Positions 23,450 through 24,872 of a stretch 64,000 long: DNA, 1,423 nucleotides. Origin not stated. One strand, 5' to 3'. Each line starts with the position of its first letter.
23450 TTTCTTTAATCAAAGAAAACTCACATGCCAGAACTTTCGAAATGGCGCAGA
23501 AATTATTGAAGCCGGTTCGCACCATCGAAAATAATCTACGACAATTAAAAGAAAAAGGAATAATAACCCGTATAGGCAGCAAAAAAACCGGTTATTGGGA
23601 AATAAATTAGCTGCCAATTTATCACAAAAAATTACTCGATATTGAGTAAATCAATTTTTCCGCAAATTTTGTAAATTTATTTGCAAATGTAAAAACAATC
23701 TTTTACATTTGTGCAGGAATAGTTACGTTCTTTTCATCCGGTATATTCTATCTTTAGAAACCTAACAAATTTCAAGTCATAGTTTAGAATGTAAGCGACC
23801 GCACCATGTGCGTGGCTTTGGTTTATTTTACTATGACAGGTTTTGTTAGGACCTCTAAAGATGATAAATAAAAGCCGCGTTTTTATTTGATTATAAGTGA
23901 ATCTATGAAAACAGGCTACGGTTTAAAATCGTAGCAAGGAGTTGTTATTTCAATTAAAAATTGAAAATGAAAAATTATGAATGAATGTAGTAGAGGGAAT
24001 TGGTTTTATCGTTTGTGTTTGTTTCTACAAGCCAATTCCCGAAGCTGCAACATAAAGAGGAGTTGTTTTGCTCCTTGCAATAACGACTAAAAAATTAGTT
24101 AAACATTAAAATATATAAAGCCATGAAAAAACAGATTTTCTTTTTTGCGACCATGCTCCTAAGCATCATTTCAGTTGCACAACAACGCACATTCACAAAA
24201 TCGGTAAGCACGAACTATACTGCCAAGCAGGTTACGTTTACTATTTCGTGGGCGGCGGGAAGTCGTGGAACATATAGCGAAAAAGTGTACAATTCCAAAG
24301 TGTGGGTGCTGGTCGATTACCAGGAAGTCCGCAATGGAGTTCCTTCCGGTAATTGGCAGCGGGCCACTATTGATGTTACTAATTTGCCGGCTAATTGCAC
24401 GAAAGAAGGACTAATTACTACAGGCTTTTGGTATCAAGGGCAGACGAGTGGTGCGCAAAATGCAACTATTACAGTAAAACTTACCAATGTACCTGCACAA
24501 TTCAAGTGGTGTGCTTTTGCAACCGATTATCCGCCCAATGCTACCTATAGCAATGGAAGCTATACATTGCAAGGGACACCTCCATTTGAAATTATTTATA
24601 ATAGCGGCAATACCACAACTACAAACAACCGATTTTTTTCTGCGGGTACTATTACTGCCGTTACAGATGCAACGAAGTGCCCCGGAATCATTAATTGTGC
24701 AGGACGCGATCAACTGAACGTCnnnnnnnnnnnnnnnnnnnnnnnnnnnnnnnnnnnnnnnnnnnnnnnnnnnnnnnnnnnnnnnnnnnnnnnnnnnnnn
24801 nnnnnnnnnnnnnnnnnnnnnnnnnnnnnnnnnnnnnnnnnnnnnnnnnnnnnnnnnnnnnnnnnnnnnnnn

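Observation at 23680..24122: Paralogous ~400-nt structured 5-prime leader (copy 1) in front of a lectin-type surface-protein gene, with covarying helices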

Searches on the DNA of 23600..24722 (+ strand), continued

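Call 48: search_rna_families(sources=[L038, L053, L006, L066, L003], threshold=evalue, max_evalue=1)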
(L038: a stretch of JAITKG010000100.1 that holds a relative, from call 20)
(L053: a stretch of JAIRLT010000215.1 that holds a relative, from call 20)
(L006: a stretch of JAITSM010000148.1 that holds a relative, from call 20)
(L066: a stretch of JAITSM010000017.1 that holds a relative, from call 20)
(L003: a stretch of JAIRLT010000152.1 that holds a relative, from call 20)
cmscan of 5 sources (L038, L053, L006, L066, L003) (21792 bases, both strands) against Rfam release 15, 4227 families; matches with E-value up to 1: 1.
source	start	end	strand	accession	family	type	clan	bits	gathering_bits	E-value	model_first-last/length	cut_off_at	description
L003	1717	1790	-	RF00005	tRNA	Gene; tRNA;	CL00001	65.5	29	1.8e-12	1-71/71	no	tRNA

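Call 52: search_with_rna_model(model_id=R1, sources=[L082, L083, L084, L085, L086, L087, L088, L089, L090, L091, L092, L093, L094, L095, L096, L097, L098, L099, L100, L101, L102, L103, L104, L105, L106, L107, L108, L109, L110, L111, L112, L113, L114, L115, L116, L117, L118, L119, L120, L121, L122, L123, L124, L125, L126, L127, L128, L129, L130, L131, L132, L133, L134, L135, L136, L137, L138, L139, L140, L141, L142, L143, L144, L145, L146, L147, L148, L149, L150, L151, L152, L153, L154, L155, L156, L157, L158, L159, L160, L161], max_evalue=0.01)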
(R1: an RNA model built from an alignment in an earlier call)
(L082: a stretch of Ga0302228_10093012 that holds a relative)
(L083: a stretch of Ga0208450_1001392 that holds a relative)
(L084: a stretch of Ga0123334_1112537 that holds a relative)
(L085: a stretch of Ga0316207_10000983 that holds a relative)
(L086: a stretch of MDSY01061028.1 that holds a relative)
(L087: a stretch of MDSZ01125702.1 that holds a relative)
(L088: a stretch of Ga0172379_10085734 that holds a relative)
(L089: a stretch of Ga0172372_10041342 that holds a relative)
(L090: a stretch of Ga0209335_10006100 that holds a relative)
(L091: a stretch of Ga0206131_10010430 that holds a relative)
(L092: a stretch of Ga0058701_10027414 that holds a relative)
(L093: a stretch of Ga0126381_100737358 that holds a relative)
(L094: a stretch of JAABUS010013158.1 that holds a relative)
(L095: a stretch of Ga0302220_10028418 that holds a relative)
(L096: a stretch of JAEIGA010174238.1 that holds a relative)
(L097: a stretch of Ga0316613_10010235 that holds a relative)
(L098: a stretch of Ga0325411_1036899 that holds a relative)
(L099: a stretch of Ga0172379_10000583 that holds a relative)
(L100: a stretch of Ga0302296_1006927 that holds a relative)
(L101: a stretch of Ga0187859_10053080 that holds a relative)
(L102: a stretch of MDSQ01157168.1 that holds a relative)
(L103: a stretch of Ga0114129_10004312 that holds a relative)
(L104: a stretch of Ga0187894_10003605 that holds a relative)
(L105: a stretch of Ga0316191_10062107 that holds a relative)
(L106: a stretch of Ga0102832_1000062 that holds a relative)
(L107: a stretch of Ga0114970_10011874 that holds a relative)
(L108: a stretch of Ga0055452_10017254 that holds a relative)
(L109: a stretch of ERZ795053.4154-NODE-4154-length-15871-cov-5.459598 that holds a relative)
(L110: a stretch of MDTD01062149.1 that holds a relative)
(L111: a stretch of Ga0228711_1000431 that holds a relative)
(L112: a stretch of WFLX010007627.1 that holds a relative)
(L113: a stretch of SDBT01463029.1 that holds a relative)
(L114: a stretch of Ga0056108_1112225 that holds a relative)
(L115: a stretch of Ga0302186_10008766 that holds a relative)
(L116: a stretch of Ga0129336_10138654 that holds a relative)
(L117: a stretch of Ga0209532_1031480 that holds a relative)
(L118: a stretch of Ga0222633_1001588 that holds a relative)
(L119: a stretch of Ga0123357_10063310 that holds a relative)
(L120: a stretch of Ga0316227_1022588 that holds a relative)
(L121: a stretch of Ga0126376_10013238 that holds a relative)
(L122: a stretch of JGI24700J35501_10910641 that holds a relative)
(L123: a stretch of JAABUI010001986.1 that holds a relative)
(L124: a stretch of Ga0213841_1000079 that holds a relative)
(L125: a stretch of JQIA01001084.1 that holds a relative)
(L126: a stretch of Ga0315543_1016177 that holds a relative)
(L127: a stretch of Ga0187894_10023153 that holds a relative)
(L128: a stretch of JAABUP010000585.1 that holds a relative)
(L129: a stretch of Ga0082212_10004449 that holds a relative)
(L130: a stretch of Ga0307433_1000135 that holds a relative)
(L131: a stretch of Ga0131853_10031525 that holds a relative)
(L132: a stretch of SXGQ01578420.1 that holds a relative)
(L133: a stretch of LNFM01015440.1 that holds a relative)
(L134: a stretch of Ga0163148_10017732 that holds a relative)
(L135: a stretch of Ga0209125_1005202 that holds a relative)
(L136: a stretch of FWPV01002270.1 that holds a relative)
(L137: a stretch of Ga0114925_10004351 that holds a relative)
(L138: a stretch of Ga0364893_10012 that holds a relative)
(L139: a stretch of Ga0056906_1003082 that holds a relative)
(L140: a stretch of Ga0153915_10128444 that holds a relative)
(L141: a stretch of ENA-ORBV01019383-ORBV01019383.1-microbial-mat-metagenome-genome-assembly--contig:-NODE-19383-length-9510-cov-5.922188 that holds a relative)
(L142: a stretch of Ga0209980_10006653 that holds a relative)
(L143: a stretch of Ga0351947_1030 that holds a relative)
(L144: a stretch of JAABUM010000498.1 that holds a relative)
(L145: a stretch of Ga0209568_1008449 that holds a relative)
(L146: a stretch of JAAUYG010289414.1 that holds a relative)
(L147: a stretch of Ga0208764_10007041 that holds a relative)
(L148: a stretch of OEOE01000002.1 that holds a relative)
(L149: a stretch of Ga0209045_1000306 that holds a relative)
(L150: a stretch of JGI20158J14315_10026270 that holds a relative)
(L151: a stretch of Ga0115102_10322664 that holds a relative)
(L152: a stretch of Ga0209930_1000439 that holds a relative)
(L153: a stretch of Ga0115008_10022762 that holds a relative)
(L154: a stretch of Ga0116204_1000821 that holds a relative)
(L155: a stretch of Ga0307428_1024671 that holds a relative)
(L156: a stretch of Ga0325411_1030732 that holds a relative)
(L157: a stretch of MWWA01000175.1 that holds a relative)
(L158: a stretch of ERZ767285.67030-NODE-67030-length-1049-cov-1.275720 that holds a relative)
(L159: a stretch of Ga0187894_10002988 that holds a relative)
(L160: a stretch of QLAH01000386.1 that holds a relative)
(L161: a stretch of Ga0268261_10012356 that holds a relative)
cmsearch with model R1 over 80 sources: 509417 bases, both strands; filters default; matches with E-value up to 0.01: 0.
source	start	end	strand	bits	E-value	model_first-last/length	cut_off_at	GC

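Call 78: search_with_rna_model(model_id=R1, source=L038, start=2150, end=2520, max_evalue=0.01, show_alignments=2)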
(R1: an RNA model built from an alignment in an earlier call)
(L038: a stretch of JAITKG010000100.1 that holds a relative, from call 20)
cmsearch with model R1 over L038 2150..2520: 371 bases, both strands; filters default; matches with E-value up to 0.01: 2.
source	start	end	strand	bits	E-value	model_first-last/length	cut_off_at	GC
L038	2220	2356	+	132.1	4.4e-26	1-140/140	no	0.31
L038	2269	2408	-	62.6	1.9e-12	1-140/140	no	0.28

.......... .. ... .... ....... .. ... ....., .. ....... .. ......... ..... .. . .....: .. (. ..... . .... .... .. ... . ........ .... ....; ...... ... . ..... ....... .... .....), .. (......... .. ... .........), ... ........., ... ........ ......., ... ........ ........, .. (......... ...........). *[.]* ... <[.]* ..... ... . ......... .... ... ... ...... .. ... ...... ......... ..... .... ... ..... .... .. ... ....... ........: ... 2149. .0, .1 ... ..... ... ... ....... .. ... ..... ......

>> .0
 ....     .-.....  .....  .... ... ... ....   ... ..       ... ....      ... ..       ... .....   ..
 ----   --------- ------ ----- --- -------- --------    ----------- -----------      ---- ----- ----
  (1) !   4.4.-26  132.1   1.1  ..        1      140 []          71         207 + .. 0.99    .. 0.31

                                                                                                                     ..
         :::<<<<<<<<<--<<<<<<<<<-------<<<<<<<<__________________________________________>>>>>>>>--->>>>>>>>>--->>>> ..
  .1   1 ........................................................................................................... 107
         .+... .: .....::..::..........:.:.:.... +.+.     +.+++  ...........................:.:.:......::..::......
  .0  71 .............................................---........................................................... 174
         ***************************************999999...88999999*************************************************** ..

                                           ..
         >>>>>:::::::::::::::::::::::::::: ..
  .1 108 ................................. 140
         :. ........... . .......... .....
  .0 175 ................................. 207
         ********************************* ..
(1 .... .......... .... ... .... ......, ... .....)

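Call 85: search_with_rna_model(model_id=R1, sources=[L202, L203, L204, L081], max_evalue=0.01)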
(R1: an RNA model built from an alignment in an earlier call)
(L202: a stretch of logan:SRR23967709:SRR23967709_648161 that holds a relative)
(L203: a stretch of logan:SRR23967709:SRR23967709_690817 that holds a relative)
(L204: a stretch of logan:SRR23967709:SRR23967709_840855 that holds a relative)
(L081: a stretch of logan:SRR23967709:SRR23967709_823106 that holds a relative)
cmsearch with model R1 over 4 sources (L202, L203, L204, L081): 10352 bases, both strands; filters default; matches with E-value up to 0.01: 5.
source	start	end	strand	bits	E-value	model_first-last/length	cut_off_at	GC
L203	114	254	+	100.5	1.9e-18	1-140/140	no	0.28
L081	625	767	+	90.9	1.5e-16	1-140/140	no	0.35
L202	438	577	+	90.5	1.8e-16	1-140/140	no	0.32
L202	493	614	-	37.8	3.7e-06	1-140/140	no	0.3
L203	169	297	-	30.2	0.00011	1-140/140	no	0.33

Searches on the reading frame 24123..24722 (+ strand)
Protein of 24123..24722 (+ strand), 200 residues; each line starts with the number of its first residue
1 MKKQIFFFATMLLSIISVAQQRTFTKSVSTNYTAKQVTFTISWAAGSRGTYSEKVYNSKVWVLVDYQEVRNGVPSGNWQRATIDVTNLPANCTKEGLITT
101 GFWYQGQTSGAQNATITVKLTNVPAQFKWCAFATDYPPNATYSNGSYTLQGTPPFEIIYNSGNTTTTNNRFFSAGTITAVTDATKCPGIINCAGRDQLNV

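Call 20: find_related_loci(query=A2, collection=genome_contigs, flank=2500)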
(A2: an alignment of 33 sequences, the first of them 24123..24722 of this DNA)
Query A2 (200 aa) in genome_contigs; peptide patterns used: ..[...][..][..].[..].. (x = any residue, [..] = any of these).
155 stretches matched a pattern; 128 encode a relative of the query (tblastn E <= 1e-3); the best 80 are kept; 80 distinct loci.
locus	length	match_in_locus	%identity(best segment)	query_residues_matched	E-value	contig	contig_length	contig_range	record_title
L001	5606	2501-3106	56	3-200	3e-72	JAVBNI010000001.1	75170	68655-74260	MAG: Bacteroidales bacterium isolate EPI_MAG_00075 c_000006502466, whole genome shotgun sequence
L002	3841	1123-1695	47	1-191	3e-46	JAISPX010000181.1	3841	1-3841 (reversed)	MAG: Prevotellaceae bacterium isolate Kf353_bin101 k119_323823, whole genome shotgun sequence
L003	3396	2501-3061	45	1-191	3e-46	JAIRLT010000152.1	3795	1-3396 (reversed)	MAG: Prevotellaceae bacterium isolate Cc175_bin61 k119_311845, whole genome shotgun sequence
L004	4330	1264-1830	47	1-187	2e-43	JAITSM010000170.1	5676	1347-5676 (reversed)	MAG: Prevotellaceae bacterium isolate Roe453_bin86 k119_273166, whole genome shotgun sequence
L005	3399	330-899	45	1-189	2e-43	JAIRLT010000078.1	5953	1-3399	MAG: Prevotellaceae bacterium isolate Cc175_bin61 k119_2239918, whole genome shotgun sequence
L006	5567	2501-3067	46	1-188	2e-42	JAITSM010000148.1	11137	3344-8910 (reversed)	MAG: Prevotellaceae bacterium isolate Roe453_bin86 k119_3341283, whole genome shotgun sequence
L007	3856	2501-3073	45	1-190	1e-41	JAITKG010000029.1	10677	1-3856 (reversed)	MAG: Prevotellaceae bacterium isolate Pcl387_bin40 k119_1791835, whole genome shotgun sequence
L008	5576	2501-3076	46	1-190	4e-41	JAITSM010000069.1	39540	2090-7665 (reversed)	MAG: Prevotellaceae bacterium isolate Roe453_bin86 k119_1931837, whole genome shotgun sequence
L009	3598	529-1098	45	1-189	3e-39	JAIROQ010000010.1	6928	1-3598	MAG: Prevotellaceae bacterium isolate Cd354_bin9 k119_352477, whole genome shotgun sequence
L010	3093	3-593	42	1-197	1e-39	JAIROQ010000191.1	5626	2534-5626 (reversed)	MAG: Prevotellaceae bacterium isolate Cd354_bin9 k119_429448, whole genome shotgun sequence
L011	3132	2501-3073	45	1-190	2e-39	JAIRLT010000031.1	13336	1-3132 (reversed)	MAG: Prevotellaceae bacterium isolate Cc175_bin61 k119_2521319, whole genome shotgun sequence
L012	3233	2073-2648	44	1-193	4e-39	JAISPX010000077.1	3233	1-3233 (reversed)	MAG: Prevotellaceae bacterium isolate Kf353_bin101 k119_5711477, whole genome shotgun sequence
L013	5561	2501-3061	45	1-188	6e-39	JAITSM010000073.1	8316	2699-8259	MAG: Prevotellaceae bacterium isolate Roe453_bin86 k119_3231205, whole genome shotgun sequence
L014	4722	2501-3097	41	1-200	1e-38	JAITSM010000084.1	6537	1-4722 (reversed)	MAG: Prevotellaceae bacterium isolate Roe453_bin86 k119_1394587, whole genome shotgun sequence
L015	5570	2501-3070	45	3-197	7e-39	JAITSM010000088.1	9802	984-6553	MAG: Prevotellaceae bacterium isolate Roe453_bin86 k119_176928, whole genome shotgun sequence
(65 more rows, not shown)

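Call 61: search_solved_structures(query=A2, max_evalue=0.1)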
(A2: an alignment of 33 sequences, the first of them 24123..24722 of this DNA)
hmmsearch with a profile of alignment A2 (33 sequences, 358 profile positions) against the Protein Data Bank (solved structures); distinct sequences matched with E-value up to 0.1: 0.

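Call 73: predict_structure(alignment_id=A2)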
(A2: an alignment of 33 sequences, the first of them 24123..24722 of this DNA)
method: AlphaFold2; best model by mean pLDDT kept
length: 200 residues; sequences in the alignment: 33
mean_pLDDT: 83.1   pTM: 0.70
mean pLDDT of the five models: 83.1, 82.3, 82.0, 81.6, 80.4
residues with pLDDT >= 90: 116; 70-90: 41; 50-70: 26; < 50: 17
segments of 3 or more residues with pLDDT < 50: 47-51, 194-200
pLDDT, mean of each block of 10 residues (from residue 1): 54 53 86 98 64 62 96 96 96 92 87 94 97 86 93 92 95 94 82 46
secondary structure, 60 per line:
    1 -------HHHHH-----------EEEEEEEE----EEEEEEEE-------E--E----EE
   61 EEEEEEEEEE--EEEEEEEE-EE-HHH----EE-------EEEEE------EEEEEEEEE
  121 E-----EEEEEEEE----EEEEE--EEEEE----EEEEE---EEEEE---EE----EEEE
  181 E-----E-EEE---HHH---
elements in order: H8-12 E24-31 E36-43 E59-70 E73-80 E101-105 E112-121 E127-134 E139-143 E146-150 E155-159 E163-167 E177-181 E189-191

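Call 77: fold_search(model_id=the predicted structure, library=pdb)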
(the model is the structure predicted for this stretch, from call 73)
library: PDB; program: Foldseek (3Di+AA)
matches with E <= 10: 1284; with E <= 0.001: 0
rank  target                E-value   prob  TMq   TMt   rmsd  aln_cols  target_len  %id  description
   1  9ifr                  2.2e-02  0.84  0.25  0.34   6.1       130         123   14  CLIPPER domain from the Gram-negative fibrillar adhesin "B9T28_05395 (released 2025-11-26)
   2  8csw                  4.6e-02  0.44  0.24  0.09  17.5       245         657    8  Local refinement of protein 4.2 in Class 2 of erythrocyte ankyrin-1 complex (released 2022-07-20)
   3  9npe_E                4.6e-02  0.35  0.19  0.07  16.2       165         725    8  Crystal structure of the inactive conformation of a glycoside hydrolase (CapGH2b) from the GH2 family in the space gro (released 2025-11-12)
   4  2x12_A                4.6e-02  0.23  0.20  0.20  13.2       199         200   10  pH-induced modulation of Streptococcus parasanguinis adhesion by Fap1 fimbriae (released 2010-07-07)
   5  6a97_C                6.4e-02  0.35  0.18  0.17  12.3       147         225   14  Crystal structure of MHC-like MILL2 (released 2018-12-05)
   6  9npe_B                6.7e-02  0.33  0.19  0.07  16.2       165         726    8  Crystal structure of the inactive conformation of a glycoside hydrolase (CapGH2b) from the GH2 family in the space gro (released 2025-11-12)
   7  9npl_E                7.1e-02  0.30  0.21  0.07  16.1       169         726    9  Crystal structure of the inactive conformation of a glycoside hydrolase (CapGH2b - E553Q Mutant) from the GH2 family i (released 2025-11-12)
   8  9npf_A                7.5e-02  0.33  0.21  0.07  15.9       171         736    9  Crystal structure of the inactive conformation of a glycoside hydrolase (CapGH2b) from the GH2 family in the space gro (released 2025-11-12)
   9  3ohx_C                7.9e-02  0.38  0.24  0.18  13.2       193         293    6  Molecular Basis for Complement Recognition and Inhibition Determined by Crystallographic Studies of the Staphylococcal (released 2010-09-01)
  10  5fjx_A                7.9e-02  0.30  0.21  0.17  14.2       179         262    6  Yeast delta-COP-I mu-homology domain complexed with Gcs1 WxxF peptide (released 2015-11-11)
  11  9nfe_A                8.3e-02  0.47  0.22  0.07  17.1       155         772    9  Active conformation of a redox-regulated glycoside hydrolase (CapGH2b) from the GH2 family (released 2025-11-12)
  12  9npn_F                9.3e-02  0.35  0.21  0.07  16.6       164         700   10  Crystal structure of the inactive conformation of a glycoside hydrolase (CapGH2b - E465A Mutant) from the GH2 family i (released 2025-11-12)
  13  9npf_C                9.3e-02  0.30  0.21  0.07  16.2       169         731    8  Crystal structure of the inactive conformation of a glycoside hydrolase (CapGH2b) from the GH2 family in the space gro (released 2025-11-12)
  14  9npn_A                9.3e-02  0.23  0.19  0.06  16.4       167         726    8  Crystal structure of the inactive conformation of a glycoside hydrolase (CapGH2b - E465A Mutant) from the GH2 family i (released 2025-11-12)
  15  1nug_B                9.3e-02  0.21  0.18  0.07  17.1       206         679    6  Role of Calcium Ions in the Activation and Activity of the Transglutaminase 3 Enzyme (2 calciums, 1 Mg, inactive form) (released 2003-04-22)
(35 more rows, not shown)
